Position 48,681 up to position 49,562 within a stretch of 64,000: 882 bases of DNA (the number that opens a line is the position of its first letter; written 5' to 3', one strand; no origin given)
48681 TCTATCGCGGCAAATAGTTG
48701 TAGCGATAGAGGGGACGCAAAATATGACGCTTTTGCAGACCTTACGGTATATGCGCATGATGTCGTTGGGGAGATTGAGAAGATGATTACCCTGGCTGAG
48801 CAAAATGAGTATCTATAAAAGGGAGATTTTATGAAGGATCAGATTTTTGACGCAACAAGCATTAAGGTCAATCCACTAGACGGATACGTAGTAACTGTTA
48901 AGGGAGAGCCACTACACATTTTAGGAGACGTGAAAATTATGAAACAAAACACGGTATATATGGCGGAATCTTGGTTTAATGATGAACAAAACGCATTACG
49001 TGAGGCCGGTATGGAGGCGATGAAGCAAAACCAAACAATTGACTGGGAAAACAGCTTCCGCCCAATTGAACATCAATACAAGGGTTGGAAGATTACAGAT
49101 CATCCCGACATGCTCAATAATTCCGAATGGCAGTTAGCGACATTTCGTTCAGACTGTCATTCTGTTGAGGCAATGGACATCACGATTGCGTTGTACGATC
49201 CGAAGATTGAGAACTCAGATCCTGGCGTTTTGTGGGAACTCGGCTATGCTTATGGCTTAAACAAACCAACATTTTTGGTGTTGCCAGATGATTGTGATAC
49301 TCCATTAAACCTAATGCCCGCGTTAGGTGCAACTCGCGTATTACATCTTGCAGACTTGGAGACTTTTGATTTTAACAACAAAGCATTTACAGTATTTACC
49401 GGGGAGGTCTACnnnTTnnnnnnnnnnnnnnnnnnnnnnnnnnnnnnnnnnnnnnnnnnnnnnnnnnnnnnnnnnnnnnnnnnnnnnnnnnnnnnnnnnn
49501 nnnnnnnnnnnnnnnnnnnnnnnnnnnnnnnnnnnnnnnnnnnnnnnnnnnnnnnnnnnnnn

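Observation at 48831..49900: Two tandem nucleoside 2-deoxyribosyltransferase genes in a phage-like genome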

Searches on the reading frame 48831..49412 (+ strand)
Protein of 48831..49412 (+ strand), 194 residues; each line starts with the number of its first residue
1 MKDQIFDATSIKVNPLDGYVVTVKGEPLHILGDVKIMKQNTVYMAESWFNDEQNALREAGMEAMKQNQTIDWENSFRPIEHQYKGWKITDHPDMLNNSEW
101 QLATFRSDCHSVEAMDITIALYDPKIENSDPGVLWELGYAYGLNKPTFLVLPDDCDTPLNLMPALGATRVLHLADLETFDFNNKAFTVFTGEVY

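Call 3: search_protein_families(library=pfam, proteins=[window:48831-49412:+], max_evalue=1)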
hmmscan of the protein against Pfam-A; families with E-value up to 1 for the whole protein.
window:48831-49412:+ (194 aa): 4 families
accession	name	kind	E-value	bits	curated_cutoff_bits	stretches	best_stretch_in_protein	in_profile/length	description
PF05014.21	Nuc_deoxyrib_tr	-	8.2e-18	65.1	28.8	1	42-159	1-114/117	Nucleoside 2-deoxyribosyltransferase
PF07985.18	SRR1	-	0.051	13.9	24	1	96-150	30-93/172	SRR1 domain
PF12019.13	GspH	-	0.065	14.2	21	1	53-99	6-47/108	Type II transport protein GspH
PF15891.11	Nuc_deoxyri_tr2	-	0.077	13.8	30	1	42-152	4-103/105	Nucleoside 2-deoxyribosyltransferase like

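Call 4: search_protein_families(library=phrogs, proteins=[window:48831-49412:+], max_evalue=0.01)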
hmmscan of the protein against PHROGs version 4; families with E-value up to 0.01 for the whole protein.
window:48831-49412:+ (194 aa): 3 families
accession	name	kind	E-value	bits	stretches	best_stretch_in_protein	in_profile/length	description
phrog_7995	-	DNA, RNA and nucleotide metabolism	3.3e-49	169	1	35-193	17-177/336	nucleoside deoxyribosyltransferase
phrog_1817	-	DNA, RNA and nucleotide metabolism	5.2e-06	27.2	1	36-145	3-101/192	nucleoside 2-deoxyribosyltransferase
phrog_12607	-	DNA, RNA and nucleotide metabolism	0.00033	21.8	1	41-159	3-121/145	nucleoside deoxyribosyltransferase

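Call 5: search_solved_structures(query=window:48831-49412:+, max_evalue=1, show_alignments=2)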
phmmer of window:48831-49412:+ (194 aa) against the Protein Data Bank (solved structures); distinct sequences matched with E-value up to 1: 16.
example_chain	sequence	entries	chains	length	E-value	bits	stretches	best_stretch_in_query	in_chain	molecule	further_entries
1f8x_A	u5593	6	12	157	1.2e-33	119.5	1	38-194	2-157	NUCLEOSIDE 2-DEOXYRIBOSYLTRANSFERASE | Nucleoside deoxyribosyltransferase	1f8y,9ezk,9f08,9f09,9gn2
9gn4_A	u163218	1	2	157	2.2e-32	115.4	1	38-194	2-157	Nucleoside deoxyribosyltransferase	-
4hx9_A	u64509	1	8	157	4.6e-31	111.1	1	38-194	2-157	Nucleoside deoxyribosyltransferase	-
6evs_A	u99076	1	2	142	3.6e-06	29.8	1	75-181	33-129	N-deoxyribosyltransferase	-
1s2d_A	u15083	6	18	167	0.00012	24.9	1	39-172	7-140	Nucleoside 2-deoxyribosyltransferase | purine trans deoxyribosylase | Nucleoside deoxyribosyltransferase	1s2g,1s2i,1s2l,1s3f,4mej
8qc0_A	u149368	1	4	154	0.19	14.4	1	96-163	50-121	Nucleoside 2-deoxyribosyltransferase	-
8rh3_A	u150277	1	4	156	0.19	14.4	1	96-163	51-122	Nucleoside 2-deoxyribosyltransferase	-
8pqr_B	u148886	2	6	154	0.2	14.3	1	96-163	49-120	Nucleoside 2-deoxyribosyltransferase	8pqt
9emw_A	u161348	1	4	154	0.2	14.3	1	96-163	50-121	Nucleoside 2-deoxyribosyltransferase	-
9emx_A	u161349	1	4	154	0.21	14.3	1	96-163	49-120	Nucleoside 2-deoxyribosyltransferase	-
4jem_A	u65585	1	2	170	0.38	13.4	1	106-157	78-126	CMP/hydroxymethyl CMP hydrolase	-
4ohr_A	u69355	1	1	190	0.47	13.1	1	106-157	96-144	CMP/hydroxymethyl CMP hydrolase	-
4jel_A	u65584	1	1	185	0.47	13.1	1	106-157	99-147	CMP/hydroxymethyl CMP hydrolase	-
8pqq_C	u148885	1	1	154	0.49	13.1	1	96-163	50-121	Nucleoside 2-deoxyribosyltransferase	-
8pqq_A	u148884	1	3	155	0.5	13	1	96-163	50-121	Nucleoside 2-deoxyribosyltransferase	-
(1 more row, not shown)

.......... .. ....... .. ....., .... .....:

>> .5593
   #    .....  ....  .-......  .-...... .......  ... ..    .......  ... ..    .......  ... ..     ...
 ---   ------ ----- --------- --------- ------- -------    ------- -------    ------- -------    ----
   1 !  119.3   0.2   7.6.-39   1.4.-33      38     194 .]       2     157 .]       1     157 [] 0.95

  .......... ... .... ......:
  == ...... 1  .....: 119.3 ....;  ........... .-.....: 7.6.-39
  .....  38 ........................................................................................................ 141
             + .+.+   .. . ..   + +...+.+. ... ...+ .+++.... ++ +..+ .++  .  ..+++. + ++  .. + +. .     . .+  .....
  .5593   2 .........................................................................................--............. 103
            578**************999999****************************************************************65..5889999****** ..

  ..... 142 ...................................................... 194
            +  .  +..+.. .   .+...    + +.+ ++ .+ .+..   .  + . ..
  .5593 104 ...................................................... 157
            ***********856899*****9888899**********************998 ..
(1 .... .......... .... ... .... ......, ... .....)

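Call 8: search_dna_similar(query=window:48831-49412:+, collection=phages, mode=protein, max_rows=40)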
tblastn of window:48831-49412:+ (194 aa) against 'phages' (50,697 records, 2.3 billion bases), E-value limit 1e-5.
Records with a match: 44; places in all: 44; records where one place covers at least 80% of the query: 25.
Best place of each record, by identity: <60% 44.
By first word of the organism name: Lactobacillus 25; Enterococcus 12; Listeria 2; Lactiplantibacillus 1; Aerococcus 1; Weissella 1; Levilactobacillus 1; Leuconostoc 1.
By host as written in the record: Lactobacillus plantarum 9; Lactobacillus brevis 7; - 6; Enterococcus faecalis ATCC 700802 / V583 4; Lactobacillus delbrueckii subsp. lactis 2; Lactobacillus plantarum PA106 2; Lactobacillus plantarum ATCC 8014 2; Enterococcus 2; and 10 more.
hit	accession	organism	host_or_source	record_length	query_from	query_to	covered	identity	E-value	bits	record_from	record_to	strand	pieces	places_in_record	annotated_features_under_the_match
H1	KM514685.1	Lactobacillus phage Ldl1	Lactobacillus delbrueckii subsp. lactis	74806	33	194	84%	42.9%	3e-34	133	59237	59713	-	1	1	nucleoside deoxyribosyltransferase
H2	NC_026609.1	Lactobacillus phage Ldl1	Lactobacillus delbrueckii subsp. lactis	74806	33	194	84%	42.9%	3e-34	133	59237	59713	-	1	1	nucleoside deoxyribosyltransferase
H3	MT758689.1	Lactobacillus phage Lbab1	Lactobacillus casei BL23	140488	38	194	81%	41.5%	2e-38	145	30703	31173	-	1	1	N-deoxyribosyltransferase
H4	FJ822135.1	Lactobacillus phage Lb338-1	-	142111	38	194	81%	41.5%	2e-38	145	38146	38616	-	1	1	N-deoxyribosyltransferase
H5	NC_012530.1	Lactobacillus phage Lb338-1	-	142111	38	194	81%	41.5%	2e-38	145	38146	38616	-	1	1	nucleoside deoxyribosyltransferase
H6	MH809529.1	Lactobacillus phage Iacchus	Lactobacillus plantarum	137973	29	194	86%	38.6%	1e-34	134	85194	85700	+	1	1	nucleoside deoxyribosyltransferase | hypothetical protein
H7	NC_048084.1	Lactobacillus phage Iacchus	Lactobacillus plantarum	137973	29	194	86%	38.6%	1e-34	134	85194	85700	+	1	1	nucleoside deoxyribosyltransferase | hypothetical protein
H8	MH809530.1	Lactobacillus phage Dionysus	Lactobacillus plantarum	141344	29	194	86%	38.6%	1e-34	134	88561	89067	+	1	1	nucleoside deoxyribosyltransferase | hypothetical protein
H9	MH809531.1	Lactobacillus phage Bromius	Lactobacillus plantarum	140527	29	194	86%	38.0%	3e-34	133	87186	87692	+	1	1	nucleoside deoxyribosyltransferase | hypothetical protein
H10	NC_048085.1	Lactobacillus phage Bromius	Lactobacillus plantarum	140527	29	194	86%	38.0%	3e-34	133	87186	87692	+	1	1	nucleoside deoxyribosyltransferase | hypothetical protein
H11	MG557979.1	Lactobacillus phage Lpa804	Lactobacillus plantarum PA106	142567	30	194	85%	38.2%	2e-32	128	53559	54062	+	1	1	nucleoside deoxyribosyltransferase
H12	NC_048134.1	Lactobacillus phage Lpa804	Lactobacillus plantarum PA106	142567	30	194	85%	38.2%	2e-32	128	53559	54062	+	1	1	nucleoside deoxyribosyltransferase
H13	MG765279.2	Lactobacillus phage Semele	Lactobacillus plantarum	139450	31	194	85%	38.5%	3e-33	130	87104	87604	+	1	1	nucleoside deoxyribosyltransferase | hypothetical protein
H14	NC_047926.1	Lactobacillus phage Semele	Lactobacillus plantarum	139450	31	194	85%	38.5%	3e-33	130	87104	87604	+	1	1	nucleoside deoxyribosyltransferase | hypothetical protein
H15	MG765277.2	Lactobacillus phage Bacchae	Lactobacillus plantarum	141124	29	194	86%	36.8%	1e-31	125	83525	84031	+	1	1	nucleoside deoxyribosyltransferase | hypothetical protein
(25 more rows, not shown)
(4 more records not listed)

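Call 14: find_homologous_proteins(query=window:48831-49412:+)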
Query window:48831-49412:+ (194 aa): 21 proteins with E <= 0.001 among 156 candidates.
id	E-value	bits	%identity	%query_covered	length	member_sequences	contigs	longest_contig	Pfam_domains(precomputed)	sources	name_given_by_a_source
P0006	8.5e-116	402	89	100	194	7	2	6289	PF05014.22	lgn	-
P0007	4.2e-77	276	72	82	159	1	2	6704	PF05014.22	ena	-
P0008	1.1e-74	268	69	82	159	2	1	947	PF05014.22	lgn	-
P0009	1.0e-70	255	68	81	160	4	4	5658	PF05014.22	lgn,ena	-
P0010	5.2e-70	253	71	78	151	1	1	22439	PF05014.22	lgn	-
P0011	1.1e-63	232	63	81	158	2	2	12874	PF15891.12,PF05014.22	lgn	-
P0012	5.6e-62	227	61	81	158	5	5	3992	PF15891.12,PF05014.22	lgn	-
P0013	4.5e-59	217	59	82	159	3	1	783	PF05014.22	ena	-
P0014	2.8e-57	211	56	81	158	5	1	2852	PF05014.22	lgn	-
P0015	2.1e-56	209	59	79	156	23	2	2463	PF15891.12,PF05014.22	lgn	-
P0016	1.3e-55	206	55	79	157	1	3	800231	PF05014.22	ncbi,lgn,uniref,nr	ncbi:nucleoside 2-deoxyribosyltransferase [Lacticaseibacillus thailandensis]|uniref:Purine trans deo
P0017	2.3e-54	202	60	79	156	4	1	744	PF05014.22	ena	-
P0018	7.6e-54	200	56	79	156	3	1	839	PF15891.12,PF05014.22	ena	-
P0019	2.3e-53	199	55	79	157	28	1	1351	PF05014.22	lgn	-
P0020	5.0e-52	194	55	79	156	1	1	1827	PF15891.12,PF05014.22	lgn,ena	-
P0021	1.8e-51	192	56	79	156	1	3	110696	PF15891.12,PF05014.22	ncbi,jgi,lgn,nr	ncbi:MAG: nucleoside 2-deoxyribosyltransferase [Lactobacillus sp.]|jgi:nucleoside deoxyribosyltransf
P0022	2.8e-51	192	54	79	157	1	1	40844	PF05014.22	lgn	-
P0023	1.1e-50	190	54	80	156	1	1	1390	PF05014.22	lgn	-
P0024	1.9e-50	189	58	79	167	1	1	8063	PF05014.22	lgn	-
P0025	4.5e-48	181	52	79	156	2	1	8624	PF15891.12,PF05014.22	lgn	-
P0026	2.1e-44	169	46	80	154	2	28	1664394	PF05014.22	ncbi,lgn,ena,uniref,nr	ncbi:nucleoside 2-deoxyribosyltransferase [Oenococcus sicerae]|uniref:Nucleoside 2-deoxyribosyltrans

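Call 23: find_related_loci(query=window:48939-49412:+, collection=viral_contigs, flank=10000)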
Query window:48939-49412:+ (158 aa) in viral_contigs; peptide patterns used: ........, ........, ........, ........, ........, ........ (x = any residue, [..] = any of these).
7 stretches matched a pattern, but none encodes a relative of the query by tblastn (E <= 1e-3).

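Call 49: find_related_loci(query=A4, collection=genome_contigs, flank=6000)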
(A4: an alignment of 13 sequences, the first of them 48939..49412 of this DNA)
Query A4 (158 aa) in genome_contigs; peptide patterns used: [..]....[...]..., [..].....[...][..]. (x = any residue, [..] = any of these).
95 stretches matched a pattern; 15 encode a relative of the query (tblastn E <= 1e-3); 15 distinct loci.
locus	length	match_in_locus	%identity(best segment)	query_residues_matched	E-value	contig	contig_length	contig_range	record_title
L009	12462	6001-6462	61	5-158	7e-63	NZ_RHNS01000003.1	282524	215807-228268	Lacticaseibacillus porcinae strain JCM 19617 contig3, whole genome shotgun sequence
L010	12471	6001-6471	57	2-158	1e-61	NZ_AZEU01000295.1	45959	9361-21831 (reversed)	Lacticaseibacillus manihotivorans DSM 13343 = JCM 12514 strain DSM 13343 NODE_600, whole genome shotgun sequence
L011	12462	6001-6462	55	5-158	3e-61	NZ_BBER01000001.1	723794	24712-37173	Lacticaseibacillus thailandensis DSM 22698 = JCM 13996, whole genome shotgun sequence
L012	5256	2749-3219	57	2-158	2e-61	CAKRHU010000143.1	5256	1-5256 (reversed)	MAG: uncultured Lacticaseibacillus sp. isolate REFINED_METABAT215_TOP10_CONTIGS_1500_ASSEMBLY_K77_MERGED__Hadza_MoBio_ha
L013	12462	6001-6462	56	5-158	7e-60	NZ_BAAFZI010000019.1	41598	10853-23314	Lacticaseibacillus salsurae strain N501-2 Contig19, whole genome shotgun sequence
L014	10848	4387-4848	56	5-158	9e-60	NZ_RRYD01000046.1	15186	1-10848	Lacticaseibacillus hulanensis strain ZW163 contig46, whole genome shotgun sequence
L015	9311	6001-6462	55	5-158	3e-59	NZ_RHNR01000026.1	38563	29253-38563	Lacticaseibacillus songhuajiangensis strain 7-19 contig26, whole genome shotgun sequence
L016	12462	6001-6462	55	5-158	3e-59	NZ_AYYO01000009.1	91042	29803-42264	Lacticaseibacillus sharpeae JCM 1186 = DSM 20505 NODE_15, whole genome shotgun sequence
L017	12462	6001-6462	55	5-158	3e-59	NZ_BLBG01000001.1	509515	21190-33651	Lacticaseibacillus zhaodongensis strain 1206-1 contig1, whole genome shotgun sequence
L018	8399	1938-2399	53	5-158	3e-58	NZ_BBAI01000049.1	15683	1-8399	Lacticaseibacillus pantheris DSM 15945 = JCM 12539 = NBRC 106106 strain JCM 12539, whole genome shotgun sequence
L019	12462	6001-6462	56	5-158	3e-57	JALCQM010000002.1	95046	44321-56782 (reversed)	MAG: Lactobacillus sp. isolate UW_DM_LACCAS3_1 Ga0455770_00106, whole genome shotgun sequence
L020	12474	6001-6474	58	1-158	2e-57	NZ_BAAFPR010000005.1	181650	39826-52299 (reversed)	Lacticaseibacillus jixiensis strain N163-3-2 Contig5, whole genome shotgun sequence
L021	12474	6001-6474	51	1-158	3e-54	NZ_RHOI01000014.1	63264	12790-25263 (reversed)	Lacticaseibacillus baoqingensis strain 47-3 contig14, whole genome shotgun sequence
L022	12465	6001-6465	43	4-158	2e-44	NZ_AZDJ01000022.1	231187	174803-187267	Lacticaseibacillus nasuensis JCM 17158 NODE_62, whole genome shotgun sequence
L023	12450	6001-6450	30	6-157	2e-17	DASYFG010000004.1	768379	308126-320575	MAG TPA_asm: Lactobacillaceae bacterium isolate SMAG_U5007 k141_1016026, whole genome shotgun sequence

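Call 65: find_encoding_contigs(protein=P0010, flank=8000, max_places=2)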
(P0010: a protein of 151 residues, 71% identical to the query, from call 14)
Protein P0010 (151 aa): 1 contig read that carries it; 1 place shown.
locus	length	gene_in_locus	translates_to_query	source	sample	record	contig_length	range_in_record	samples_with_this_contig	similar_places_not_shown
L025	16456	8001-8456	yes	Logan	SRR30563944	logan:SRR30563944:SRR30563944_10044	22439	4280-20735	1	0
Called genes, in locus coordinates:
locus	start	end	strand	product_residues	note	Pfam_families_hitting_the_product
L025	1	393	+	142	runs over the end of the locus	-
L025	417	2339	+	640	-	PF13476:AAA_23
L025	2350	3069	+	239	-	-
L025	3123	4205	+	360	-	PF01807:Zn_ribbon_DnaG, PF08275:DNAG_N (faint)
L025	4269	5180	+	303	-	PF01712:dNK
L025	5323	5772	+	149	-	-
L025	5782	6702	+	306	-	-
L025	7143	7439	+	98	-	-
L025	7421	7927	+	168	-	-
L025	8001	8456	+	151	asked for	PF05014:Nuc_deoxyrib_tr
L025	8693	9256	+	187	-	PF00265:TK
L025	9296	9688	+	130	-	-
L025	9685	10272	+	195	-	-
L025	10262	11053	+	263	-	-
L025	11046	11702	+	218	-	PF24608:PDDEXK_15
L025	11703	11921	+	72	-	-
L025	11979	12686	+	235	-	-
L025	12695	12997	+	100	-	PF00216:Bac_DNA_binding (weak)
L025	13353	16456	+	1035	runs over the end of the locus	PF01612:DNA_pol_A_exo1, PF00476:DNA_pol_A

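Call 66: find_encoding_contigs(protein=P0011, flank=8000, max_places=2)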
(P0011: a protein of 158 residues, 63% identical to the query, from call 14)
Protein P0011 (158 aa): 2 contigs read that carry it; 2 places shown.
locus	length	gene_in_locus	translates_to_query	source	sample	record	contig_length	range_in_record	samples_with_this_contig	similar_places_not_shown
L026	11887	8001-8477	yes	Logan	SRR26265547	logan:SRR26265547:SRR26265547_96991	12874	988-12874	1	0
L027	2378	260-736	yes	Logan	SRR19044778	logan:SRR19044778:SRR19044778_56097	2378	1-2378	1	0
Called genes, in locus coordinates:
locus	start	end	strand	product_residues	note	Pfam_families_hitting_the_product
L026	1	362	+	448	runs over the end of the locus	?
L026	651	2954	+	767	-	-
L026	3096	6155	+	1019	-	PF19258:KxYKxGKxW_sig, PF19087:DUF5776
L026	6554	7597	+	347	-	PF03816:LytR_cpsA_psr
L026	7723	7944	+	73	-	-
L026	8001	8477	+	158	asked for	PF15891:Nuc_deoxyri_tr2 (weak), PF05014:Nuc_deoxyrib_tr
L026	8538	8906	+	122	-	-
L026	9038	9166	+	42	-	-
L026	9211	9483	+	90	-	-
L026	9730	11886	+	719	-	?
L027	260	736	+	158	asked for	PF15891:Nuc_deoxyri_tr2 (weak), PF05014:Nuc_deoxyrib_tr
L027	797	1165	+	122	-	-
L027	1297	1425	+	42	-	-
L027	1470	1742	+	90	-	-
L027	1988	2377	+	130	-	?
